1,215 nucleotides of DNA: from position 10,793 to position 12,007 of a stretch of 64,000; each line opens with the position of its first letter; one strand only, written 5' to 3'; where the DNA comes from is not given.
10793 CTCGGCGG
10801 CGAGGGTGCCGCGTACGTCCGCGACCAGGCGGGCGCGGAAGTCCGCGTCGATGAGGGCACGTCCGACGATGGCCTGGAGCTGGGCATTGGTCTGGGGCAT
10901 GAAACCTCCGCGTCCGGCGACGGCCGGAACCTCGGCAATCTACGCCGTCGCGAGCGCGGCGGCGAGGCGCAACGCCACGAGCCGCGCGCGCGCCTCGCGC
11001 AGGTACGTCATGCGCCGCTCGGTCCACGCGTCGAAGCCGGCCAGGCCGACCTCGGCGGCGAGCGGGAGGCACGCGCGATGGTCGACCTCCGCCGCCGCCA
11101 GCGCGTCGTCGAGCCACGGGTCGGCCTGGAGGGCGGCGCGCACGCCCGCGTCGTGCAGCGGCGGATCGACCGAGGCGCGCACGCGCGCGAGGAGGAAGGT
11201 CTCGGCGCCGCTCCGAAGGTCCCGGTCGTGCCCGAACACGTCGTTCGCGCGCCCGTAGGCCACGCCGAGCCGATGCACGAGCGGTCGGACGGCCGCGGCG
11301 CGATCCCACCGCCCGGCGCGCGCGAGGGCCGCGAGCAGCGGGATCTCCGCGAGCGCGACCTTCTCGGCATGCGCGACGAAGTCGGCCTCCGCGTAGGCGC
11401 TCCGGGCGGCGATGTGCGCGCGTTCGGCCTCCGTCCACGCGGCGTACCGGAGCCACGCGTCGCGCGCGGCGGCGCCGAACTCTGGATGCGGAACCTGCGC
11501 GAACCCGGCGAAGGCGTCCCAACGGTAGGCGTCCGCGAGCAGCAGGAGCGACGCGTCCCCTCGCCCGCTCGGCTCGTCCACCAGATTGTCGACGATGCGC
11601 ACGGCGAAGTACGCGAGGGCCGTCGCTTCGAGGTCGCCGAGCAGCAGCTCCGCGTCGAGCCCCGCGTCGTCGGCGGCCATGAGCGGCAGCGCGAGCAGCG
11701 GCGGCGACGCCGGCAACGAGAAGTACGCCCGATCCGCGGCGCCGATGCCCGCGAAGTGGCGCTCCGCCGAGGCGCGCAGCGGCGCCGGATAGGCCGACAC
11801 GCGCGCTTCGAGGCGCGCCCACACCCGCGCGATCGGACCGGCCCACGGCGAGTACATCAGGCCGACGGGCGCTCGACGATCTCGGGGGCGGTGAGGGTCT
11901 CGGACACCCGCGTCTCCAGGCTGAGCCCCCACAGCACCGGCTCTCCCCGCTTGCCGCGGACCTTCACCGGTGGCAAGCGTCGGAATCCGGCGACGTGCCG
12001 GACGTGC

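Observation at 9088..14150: Unusual coupled operon: prenyltransferase-repeat protein / membrane nucleotidyl cyclase / degenerate polyprenyl-synthase-fold protein / NHLP-like peptide / RRE-M50 protease, facing a cNMP-binding protein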

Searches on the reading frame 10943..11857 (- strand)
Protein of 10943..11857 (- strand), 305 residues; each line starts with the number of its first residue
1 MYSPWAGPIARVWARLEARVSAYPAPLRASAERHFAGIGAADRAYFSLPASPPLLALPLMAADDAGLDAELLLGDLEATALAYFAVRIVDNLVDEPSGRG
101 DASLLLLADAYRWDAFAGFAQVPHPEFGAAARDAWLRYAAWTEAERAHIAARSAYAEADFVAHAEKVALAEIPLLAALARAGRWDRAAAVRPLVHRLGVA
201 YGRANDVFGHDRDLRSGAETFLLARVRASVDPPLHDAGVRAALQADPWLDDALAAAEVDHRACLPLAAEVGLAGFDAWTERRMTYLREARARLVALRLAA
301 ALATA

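Call 4: search_protein_families(library=pfam, proteins=[window:10943-11857:-], max_evalue=0.1)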
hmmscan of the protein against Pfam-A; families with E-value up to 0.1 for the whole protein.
window:10943-11857:- (305 aa): 0 families

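Call 5: search_protein_families(library=ncbifam, proteins=[window:10943-11857:-], max_evalue=0.1)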
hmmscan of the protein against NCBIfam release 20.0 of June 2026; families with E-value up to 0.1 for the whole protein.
window:10943-11857:- (305 aa): 0 families

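Call 6: find_homologous_proteins(query=window:10943-11857:-, max_evalue=0.001)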
Query window:10943-11857:- (305 aa): 9 proteins with E <= 0.001 among 8000 candidates.
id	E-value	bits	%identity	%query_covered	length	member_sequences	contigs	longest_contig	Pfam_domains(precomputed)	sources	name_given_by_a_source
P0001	1.0e-186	637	100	100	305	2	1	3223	-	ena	-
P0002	5.3e-75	271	56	96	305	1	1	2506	-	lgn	-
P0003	1.1e-69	253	51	97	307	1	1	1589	-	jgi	jgi:hypothetical protein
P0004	3.9e-45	173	41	89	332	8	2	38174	-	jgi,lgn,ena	-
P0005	5.8e-44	169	41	96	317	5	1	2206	-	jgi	jgi:hypothetical protein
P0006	6.4e-44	169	39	96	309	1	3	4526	-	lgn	-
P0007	2.7e-43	167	43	84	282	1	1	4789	-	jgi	jgi:hypothetical protein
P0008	6.2e-43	166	40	96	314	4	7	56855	-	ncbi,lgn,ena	-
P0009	4.0e-39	153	39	85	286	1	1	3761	-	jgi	jgi:hypothetical protein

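Call 8: find_encoding_contigs(protein=P0008, flank=10000, max_places=4)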
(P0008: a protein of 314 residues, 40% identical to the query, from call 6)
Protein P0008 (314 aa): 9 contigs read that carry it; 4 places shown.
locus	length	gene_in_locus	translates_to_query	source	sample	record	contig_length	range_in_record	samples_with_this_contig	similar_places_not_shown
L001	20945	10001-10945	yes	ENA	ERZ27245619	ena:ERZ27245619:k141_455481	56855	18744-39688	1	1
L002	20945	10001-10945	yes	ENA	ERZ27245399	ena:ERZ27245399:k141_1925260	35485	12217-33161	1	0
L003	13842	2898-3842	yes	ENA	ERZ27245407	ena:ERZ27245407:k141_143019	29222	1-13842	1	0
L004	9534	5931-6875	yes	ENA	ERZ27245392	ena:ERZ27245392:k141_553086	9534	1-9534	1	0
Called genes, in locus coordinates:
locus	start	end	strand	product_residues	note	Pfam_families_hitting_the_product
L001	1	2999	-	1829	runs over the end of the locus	-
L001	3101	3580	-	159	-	-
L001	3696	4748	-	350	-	PF00793:DAHP_synth_1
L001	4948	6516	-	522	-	PF00069:Pkinase, PF07714:PK_Tyr_Ser-Thr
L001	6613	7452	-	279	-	PF00515:TPR_1 (faint), PF07719:TPR_2 (faint), PF13181:TPR_8 (faint), PF13432:TPR_16 (weak)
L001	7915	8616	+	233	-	-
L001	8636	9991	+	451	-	PF00211:Guanylate_cyc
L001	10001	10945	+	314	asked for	-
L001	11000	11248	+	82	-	-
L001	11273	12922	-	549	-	PF00069:Pkinase, PF07714:PK_Tyr_Ser-Thr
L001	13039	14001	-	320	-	PF01012:ETF, PF00766:ETF_alpha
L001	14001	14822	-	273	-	PF01012:ETF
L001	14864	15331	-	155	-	PF01661:Macro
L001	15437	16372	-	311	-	PF00781:DAGK_cat, PF19279:YegS_C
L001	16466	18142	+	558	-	PF00005:ABC_tran, PF02463:SMC_N (faint), PF13476:AAA_23 (faint), PF13304:AAA_21 (faint), PF12848:ABC_tran_Xtn, PF00005:ABC_tran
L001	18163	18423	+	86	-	-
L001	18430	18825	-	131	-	-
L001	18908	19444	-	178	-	-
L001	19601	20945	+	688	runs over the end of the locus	-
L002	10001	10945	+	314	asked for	-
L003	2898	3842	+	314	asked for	-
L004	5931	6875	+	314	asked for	-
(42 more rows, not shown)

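Call 9: find_encoding_contigs(protein=P0004, flank=10000, max_places=3)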
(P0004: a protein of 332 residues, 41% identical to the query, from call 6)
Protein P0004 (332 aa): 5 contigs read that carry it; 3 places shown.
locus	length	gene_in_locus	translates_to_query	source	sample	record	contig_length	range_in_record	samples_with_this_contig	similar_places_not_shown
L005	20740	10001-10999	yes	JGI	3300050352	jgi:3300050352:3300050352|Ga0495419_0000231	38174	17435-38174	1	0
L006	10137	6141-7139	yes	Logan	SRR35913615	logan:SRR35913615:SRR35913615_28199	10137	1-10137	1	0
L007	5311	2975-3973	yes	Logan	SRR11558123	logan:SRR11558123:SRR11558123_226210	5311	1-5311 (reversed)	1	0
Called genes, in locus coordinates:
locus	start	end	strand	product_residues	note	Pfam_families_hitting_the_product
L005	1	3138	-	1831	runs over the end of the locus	PF13428:TPR_14 (faint)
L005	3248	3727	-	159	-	-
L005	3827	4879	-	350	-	PF00793:DAHP_synth_1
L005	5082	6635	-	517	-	PF00069:Pkinase, PF07714:PK_Tyr_Ser-Thr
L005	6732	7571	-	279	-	PF00515:TPR_1 (faint), PF07719:TPR_2 (faint), PF13181:TPR_8 (faint), PF13432:TPR_16 (weak)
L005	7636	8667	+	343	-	PF13243:SQHop_cyclase_C (faint)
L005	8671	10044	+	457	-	PF00211:Guanylate_cyc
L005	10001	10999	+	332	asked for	-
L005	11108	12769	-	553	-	PF00069:Pkinase, PF07714:PK_Tyr_Ser-Thr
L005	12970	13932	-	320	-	PF01012:ETF, PF00766:ETF_alpha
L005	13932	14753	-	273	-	PF01012:ETF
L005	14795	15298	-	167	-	PF01661:Macro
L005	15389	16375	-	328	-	PF00781:DAGK_cat, PF19279:YegS_C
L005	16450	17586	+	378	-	PF00072:Response_reg, PF13487:HD_5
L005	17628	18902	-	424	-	PF00072:Response_reg, PF08668:HDOD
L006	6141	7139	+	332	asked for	-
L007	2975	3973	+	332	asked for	-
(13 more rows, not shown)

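Call 15: find_related_loci(query=A1, collection=genome_contigs, flank=10000)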
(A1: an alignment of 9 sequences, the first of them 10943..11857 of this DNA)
Query A1 (305 aa) in genome_contigs; peptide patterns used: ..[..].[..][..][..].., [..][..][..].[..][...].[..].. (x = any residue, [..] = any of these).
268 stretches matched a pattern; 15 encode a relative of the query (tblastn E <= 1e-3); 15 distinct loci.
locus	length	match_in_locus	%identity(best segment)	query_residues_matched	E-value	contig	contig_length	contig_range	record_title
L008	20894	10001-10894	45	2-302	4e-61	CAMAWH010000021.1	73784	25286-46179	MAG: Klebsiella pneumoniae isolate MaH-04nov19-8 genome assembly, contig: MaH-04nov19-C605, whole genome shotgun sequenc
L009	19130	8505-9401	42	1-299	7e-57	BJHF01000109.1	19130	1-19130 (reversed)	Deltaproteobacteria bacterium LBMAG_Deltaproteobacteria_hypo.bin1 DNA, sequence109, whole genome shotgun sequence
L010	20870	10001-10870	41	9-303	8e-56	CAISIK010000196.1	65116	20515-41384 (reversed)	MAG: uncultured proteobacterium isolate Erken-D10_bin-1051 genome assembly, contig: bin-1051:196/224, whole genome shotg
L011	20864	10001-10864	43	12-304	6e-55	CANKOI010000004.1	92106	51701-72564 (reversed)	MAG: Deltaproteobacteria bacterium isolate TH-Jun18-130 genome assembly, contig: TH-Jun18-C313, whole genome shotgun seq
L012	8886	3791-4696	41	1-303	8e-54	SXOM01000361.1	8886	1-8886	MAG: Proteobacteria bacterium isolate F1-120-MAGs225 F1-120__c448456, whole genome shotgun sequence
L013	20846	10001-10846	40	23-304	2e-47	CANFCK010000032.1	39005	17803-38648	MAG: Deltaproteobacteria bacterium isolate CH-Jul18-23 genome assembly, contig: CH-Jul18-C1256, whole genome shotgun seq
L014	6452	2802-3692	40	12-305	1e-44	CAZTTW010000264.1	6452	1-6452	MAG TPA_asm: uncultured Myxococcales bacterium isolate binchicken_co50_413 genome assembly, contig: NODE_16979_length_64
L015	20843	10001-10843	40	23-303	4e-44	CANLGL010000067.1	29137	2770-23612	MAG: Deltaproteobacteria bacterium isolate TH-Jun18-28 genome assembly, contig: TH-Jun18-C3090, whole genome shotgun seq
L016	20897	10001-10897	37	12-303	3e-42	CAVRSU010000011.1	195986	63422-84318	MAG: uncultured delta proteobacterium isolate MFD01476.bin.2.97 genome assembly, contig: contig_18800, whole genome shot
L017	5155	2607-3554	35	2-286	2e-40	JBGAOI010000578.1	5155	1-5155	MAG: Polyangium sp. isolate MAG_MBR_AS.73 MBRAS-73_NODE_578_length_5155_cov_4.140607, whole genome shotgun sequence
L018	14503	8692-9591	38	7-303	9e-40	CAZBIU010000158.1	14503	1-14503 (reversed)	MAG TPA_asm: uncultured Myxococcales bacterium isolate binchicken_co50_418 genome assembly, contig: NODE_4832_length_145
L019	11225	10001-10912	27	11-303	4e-16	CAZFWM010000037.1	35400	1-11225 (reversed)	MAG TPA_asm: uncultured Thermodesulfobacteriota bacterium isolate SRP077602_co7_231 genome assembly, contig: NODE_5779_l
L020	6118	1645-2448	24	1-254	8e-13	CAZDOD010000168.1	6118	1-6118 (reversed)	MAG TPA_asm: uncultured Thermodesulfobacteriota bacterium isolate binchicken_co129_644 genome assembly, contig: NODE_445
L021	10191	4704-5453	30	42-290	7e-10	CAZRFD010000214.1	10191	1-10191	MAG TPA_asm: uncultured Enterobacterales bacterium isolate SRP216583_co1_147 genome assembly, contig: NODE_6400_length_1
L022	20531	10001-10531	31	83-258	8e-7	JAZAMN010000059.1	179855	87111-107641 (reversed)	MAG: Myxococcota bacterium isolate XB_MAG94 DB_MAG94_0059, whole genome shotgun sequence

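Call 23: search_protein_representatives(alignment_id=A1)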
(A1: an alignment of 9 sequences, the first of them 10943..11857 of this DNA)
Query: 9 sequences, 308 profile positions. Proteins with E-value up to 0.001 (for the whole library): 467; up to 1e-10: 182; up to 1e-30: 26. The best 150 are listed.
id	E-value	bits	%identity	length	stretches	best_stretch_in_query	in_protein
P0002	3.0e-134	463.4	-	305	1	1-307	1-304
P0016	3.2e-122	423.9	-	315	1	1-307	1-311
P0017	6.3e-106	370.4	-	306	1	1-305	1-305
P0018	2.2e-105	368.5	-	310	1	1-305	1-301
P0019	3.1e-103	361.5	-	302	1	1-304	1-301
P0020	2.9e-100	351.8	-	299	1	1-303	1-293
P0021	1.8e-95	336.0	-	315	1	1-306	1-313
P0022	1.1e-93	330.1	-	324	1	1-304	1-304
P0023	2.0e-90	319.4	-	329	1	1-305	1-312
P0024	2.3e-90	319.2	-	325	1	1-306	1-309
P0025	8.0e-89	314.2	-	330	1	9-306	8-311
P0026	6.8e-77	275.0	-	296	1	9-302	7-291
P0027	4.7e-73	262.4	-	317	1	8-306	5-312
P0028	6.1e-63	229.2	-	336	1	3-307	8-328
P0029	2.4e-61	223.9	-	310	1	1-305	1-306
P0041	2.1e-30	122.3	-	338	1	4-303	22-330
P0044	2.2e-28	115.6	-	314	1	28-294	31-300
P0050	3.4e-23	98.6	-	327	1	9-305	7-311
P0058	9.4e-22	93.9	-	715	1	4-305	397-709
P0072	1.1e-17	80.5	-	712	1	12-295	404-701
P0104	5.4e-15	71.7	-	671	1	12-295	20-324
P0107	1.1e-14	70.7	-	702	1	33-292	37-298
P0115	2.2e-14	69.7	-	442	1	41-293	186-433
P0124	4.8e-14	68.6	-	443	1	78-303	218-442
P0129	8.5e-14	67.8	-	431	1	47-299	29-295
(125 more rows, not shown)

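Call 24: search_protein_families(library=pfam, proteins=[P0041, P0044, P0050, P0058, P0072, P0104, P0107, P0115, P0124, P0129], max_evalue=0.01)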
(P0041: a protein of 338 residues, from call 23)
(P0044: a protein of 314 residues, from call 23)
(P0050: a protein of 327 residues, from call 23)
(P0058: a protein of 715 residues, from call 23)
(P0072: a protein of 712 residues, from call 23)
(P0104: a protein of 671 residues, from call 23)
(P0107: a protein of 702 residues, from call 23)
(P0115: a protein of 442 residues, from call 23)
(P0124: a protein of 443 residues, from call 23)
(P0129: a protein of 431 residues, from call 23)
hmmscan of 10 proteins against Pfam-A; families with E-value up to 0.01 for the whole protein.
P0041 (338 aa): 1 family
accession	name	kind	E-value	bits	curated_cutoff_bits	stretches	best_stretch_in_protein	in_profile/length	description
PF19086.5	Terpene_syn_C_2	-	0.0035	17.6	23.7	1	130-241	54-163/199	Terpene synthase family 2, C-terminal metal binding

P0044 (314 aa): 0 families

P0050 (327 aa): 0 families

P0058 (715 aa): 10 families
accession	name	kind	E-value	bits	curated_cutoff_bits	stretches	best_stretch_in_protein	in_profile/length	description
PF01494.25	FAD_binding_3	-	1e-12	48.4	22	1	7-172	3-166/349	FAD binding domain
PF01266.30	DAO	-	1.2e-10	41.9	27.9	2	112-319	154-352/353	FAD dependent oxidoreductase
PF01134.28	GIDA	-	2.5e-06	27.3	22.1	1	7-59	1-54/391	Glucose inhibited division protein A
PF07992.20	Pyr_redox_2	-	9.1e-06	25.7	26.1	1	7-42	2-38/291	Pyridine nucleotide-disulphide oxidoreductase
PF00890.30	FAD_binding_2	-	1.3e-05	25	20.4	1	7-36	1-30/414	FAD binding domain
PF12831.13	FAD_oxidored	-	2e-05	24.5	27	1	7-163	1-144/416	FAD dependent oxidoreductase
PF22578.2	GGR_cat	-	0.00047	20.4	27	1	186-254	5-71/88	Geranylgeranyl reductase catalytic domain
PF13450.12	NAD_binding_8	-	0.001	19.7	21.9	1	10-36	1-27/68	NAD(P)-binding Rossmann-like domain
PF01946.23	Thi4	-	0.001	18.8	26.2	1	5-40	17-53/235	Thi4 family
PF03486.20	HI0933_like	-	0.0018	18.2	50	1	7-45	2-40/244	HI0933-like protein Rossmann domain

P0072 (712 aa): 13 families
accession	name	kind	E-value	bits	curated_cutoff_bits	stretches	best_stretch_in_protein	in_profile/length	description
PF01494.25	FAD_binding_3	-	9.7e-17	61.6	22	1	8-344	2-337/349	FAD binding domain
PF22578.2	GGR_cat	-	7.5e-09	35.8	27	1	196-256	12-70/88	Geranylgeranyl reductase catalytic domain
PF01266.30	DAO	-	3.7e-06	27.1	27.9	1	9-42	1-34/353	FAD dependent oxidoreductase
PF03486.20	HI0933_like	-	1.3e-05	25.2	50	1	9-46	2-39/244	HI0933-like protein Rossmann domain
PF12831.13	FAD_oxidored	-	2.1e-05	24.5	27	1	9-41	1-33/416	FAD dependent oxidoreductase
PF01134.28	GIDA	-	3.5e-05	23.5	22.1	1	9-167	1-150/391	Glucose inhibited division protein A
PF00890.30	FAD_binding_2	-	0.00012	21.9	20.4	1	9-40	1-32/414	FAD binding domain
PF07992.20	Pyr_redox_2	-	0.00016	21.6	26.1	1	8-64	1-198/291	Pyridine nucleotide-disulphide oxidoreductase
PF13450.12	NAD_binding_8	-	0.00024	21.7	21.9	1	12-40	1-29/68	NAD(P)-binding Rossmann-like domain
PF00996.24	GDI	-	0.00072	18.6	23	1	5-41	2-38/436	GDP dissociation inhibitor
PF00070.33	Pyr_redox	-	0.001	20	22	1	10-61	2-52/82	Pyridine nucleotide-disulphide oxidoreductase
PF01946.23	Thi4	-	0.0017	18.1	26.2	1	8-39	18-50/235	Thi4 family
PF04820.20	Trp_halogenase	-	0.0037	16.6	21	0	9-67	1-62/458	Tryptophan halogenase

P0104 (671 aa): 1 family
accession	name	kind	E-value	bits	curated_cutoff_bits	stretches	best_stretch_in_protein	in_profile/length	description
PF13243.12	SQHop_cyclase_C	-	0.0021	17.6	26.1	0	606-630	205-229/319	Squalene-hopene cyclase C-terminal domain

P0107 (702 aa): 0 families

P0115 (442 aa): 1 family
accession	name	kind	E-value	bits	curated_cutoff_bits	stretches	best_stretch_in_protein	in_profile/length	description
PF22548.2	AEP-TOTE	-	3.5e-08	33.8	27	1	71-125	25-89/230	TOTE conflict system, Archaeo-Eukaryotic Primase domain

P0124 (443 aa): 3 families
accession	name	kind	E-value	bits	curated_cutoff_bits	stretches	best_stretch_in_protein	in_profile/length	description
PF12680.13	SnoaL_2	-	9.3e-11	42.7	27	1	7-104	1-101/102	SnoaL-like domain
PF07366.18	SnoaL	-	6.5e-06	26.4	28.4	1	6-88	3-85/126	SnoaL-like polyketide cyclase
PF00494.24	SQS_PSY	-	0.00058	20.1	26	0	316-426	128-244/263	Squalene/phytoene synthase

P0129 (431 aa): 0 families

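Call 25: predict_structure(alignment_id=A1)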
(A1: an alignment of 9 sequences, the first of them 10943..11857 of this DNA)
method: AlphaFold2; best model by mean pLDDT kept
length: 305 residues; sequences in the alignment: 9
mean_pLDDT: 88.1   pTM: 0.88
mean pLDDT of the five models: 88.1, 88.1, 87.7, 87.3, 87.2
residues with pLDDT >= 90: 183; 70-90: 95; 50-70: 25; < 50: 2
segments of 3 or more residues with pLDDT < 50: none
pLDDT, mean of each block of 10 residues (from residue 1): 74 92 94 82 60 79 92 93 88 65 90 95 96 95 86 86 92 96 97 96 91 86 91 89 88 95 97 91 91 83 75
secondary structure, 60 per line:
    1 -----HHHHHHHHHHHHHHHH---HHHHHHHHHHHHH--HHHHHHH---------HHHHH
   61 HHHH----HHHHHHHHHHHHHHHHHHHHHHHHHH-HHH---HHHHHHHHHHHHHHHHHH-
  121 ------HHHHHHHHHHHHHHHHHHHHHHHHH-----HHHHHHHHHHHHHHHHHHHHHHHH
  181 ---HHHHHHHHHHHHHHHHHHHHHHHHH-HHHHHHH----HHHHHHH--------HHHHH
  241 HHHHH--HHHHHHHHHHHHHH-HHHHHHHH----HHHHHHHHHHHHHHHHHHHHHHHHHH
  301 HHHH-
elements in order: H6-21 H25-37 H40-46 H56-64 H69-94 H102-119 H127-151 H157-180 H184-208 H210-216 H221-227 H236-245 H248-261 H263-270 H275-304

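Call 29: fold_search(model_id=the predicted structure, library=pdb)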
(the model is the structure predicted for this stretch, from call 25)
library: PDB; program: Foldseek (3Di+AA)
matches with E <= 10: 482; with E <= 0.001: 22
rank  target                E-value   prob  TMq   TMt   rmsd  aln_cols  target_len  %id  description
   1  3wjk_B                1.3e-04  1.00  0.60  0.60  11.8       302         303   16  Crystal structure of Octaprenyl Pyrophosphate synthase from Escherichia coli (released 2014-06-18)
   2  3wjn_B                1.5e-04  1.00  0.66  0.66   5.3       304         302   16  Crystal structure of Octaprenyl Pyrophosphate synthase from Escherichia coli with farnesyl S-thiol-pyrophosphate (FSPP (released 2014-06-18)
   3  5ze6_A                2.0e-04  1.00  0.70  0.68   4.7       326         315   14  CRYSTAL STRUCTURE OF OCTAPRENYL PYROPHOSPHATE SYNTHASE FROM ESCHERICHIA COLI WITH BPH-981 (released 2019-02-27)
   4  5ze6_B                2.2e-04  1.00  0.72  0.70   4.5       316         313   14  CRYSTAL STRUCTURE OF OCTAPRENYL PYROPHOSPHATE SYNTHASE FROM ESCHERICHIA COLI WITH BPH-981 (released 2019-02-27)
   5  5ze6_D                2.3e-04  1.00  0.71  0.71   4.4       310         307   15  CRYSTAL STRUCTURE OF OCTAPRENYL PYROPHOSPHATE SYNTHASE FROM ESCHERICHIA COLI WITH BPH-981 (released 2019-02-27)
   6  9v4g_C                3.3e-04  1.00  0.64  0.64   5.3       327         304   18  Prenyltransferase Ord1 wild type (released 2025-10-01)
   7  9v4i_B                3.3e-04  1.00  0.63  0.63   5.6       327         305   19  Prenyltransferase Ord1 D219A (released 2025-10-01)
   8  3aqb_B                4.0e-04  1.00  0.71  0.68   4.5       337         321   11  M. luteus B-P 26 heterodimeric hexaprenyl diphosphate synthase in complex with magnesium (released 2010-11-10)
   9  3wjo_B                4.5e-04  1.00  0.63  0.63   7.5       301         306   16  Crystal structure of Octaprenyl Pyrophosphate synthase from Escherichia coli with isopentenyl pyrophosphate (IPP) (released 2014-06-18)
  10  1wmw_B                5.5e-04  1.00  0.60  0.58   9.0       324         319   22  Crystal structure of geranulgeranyl diphosphate synthase from Thermus thermophilus (released 2005-07-21)
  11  4jxy                  6.0e-04  1.00  0.52  0.51  11.8       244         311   14  CRYSTAL STRUCTURE OF POLYPRENYL SYNTHASE PATL_3739 (TARGET EFI-509195) FROM Pseudoalteromonas atlantica (released 2013-04-17)
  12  3tc1_A                6.5e-04  1.00  0.65  0.68   4.3       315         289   13  Crystal Structure of Octaprenyl Pyrophosphate Synthase from Helicobacter pylori (released 2011-08-31)
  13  4jyx_A                6.8e-04  1.00  0.65  0.63   6.2       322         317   15  Crystal structure of polyprenyl synthase PATL_3739 (TARGET EFI-509195) FROM PSEUDOALTEROMONAS ATLANTICA, COMPLEX WITH  (released 2013-04-10)
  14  5jfq_A                7.1e-04  1.00  0.58  0.59   8.0       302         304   14  Geranylgeranyl Pyrophosphate Synthetase from archaeon Geoglobus acetivorans (released 2017-05-24)
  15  1wmw_D                7.1e-04  1.00  0.62  0.58   7.5       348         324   20  Crystal structure of geranulgeranyl diphosphate synthase from Thermus thermophilus (released 2005-07-21)
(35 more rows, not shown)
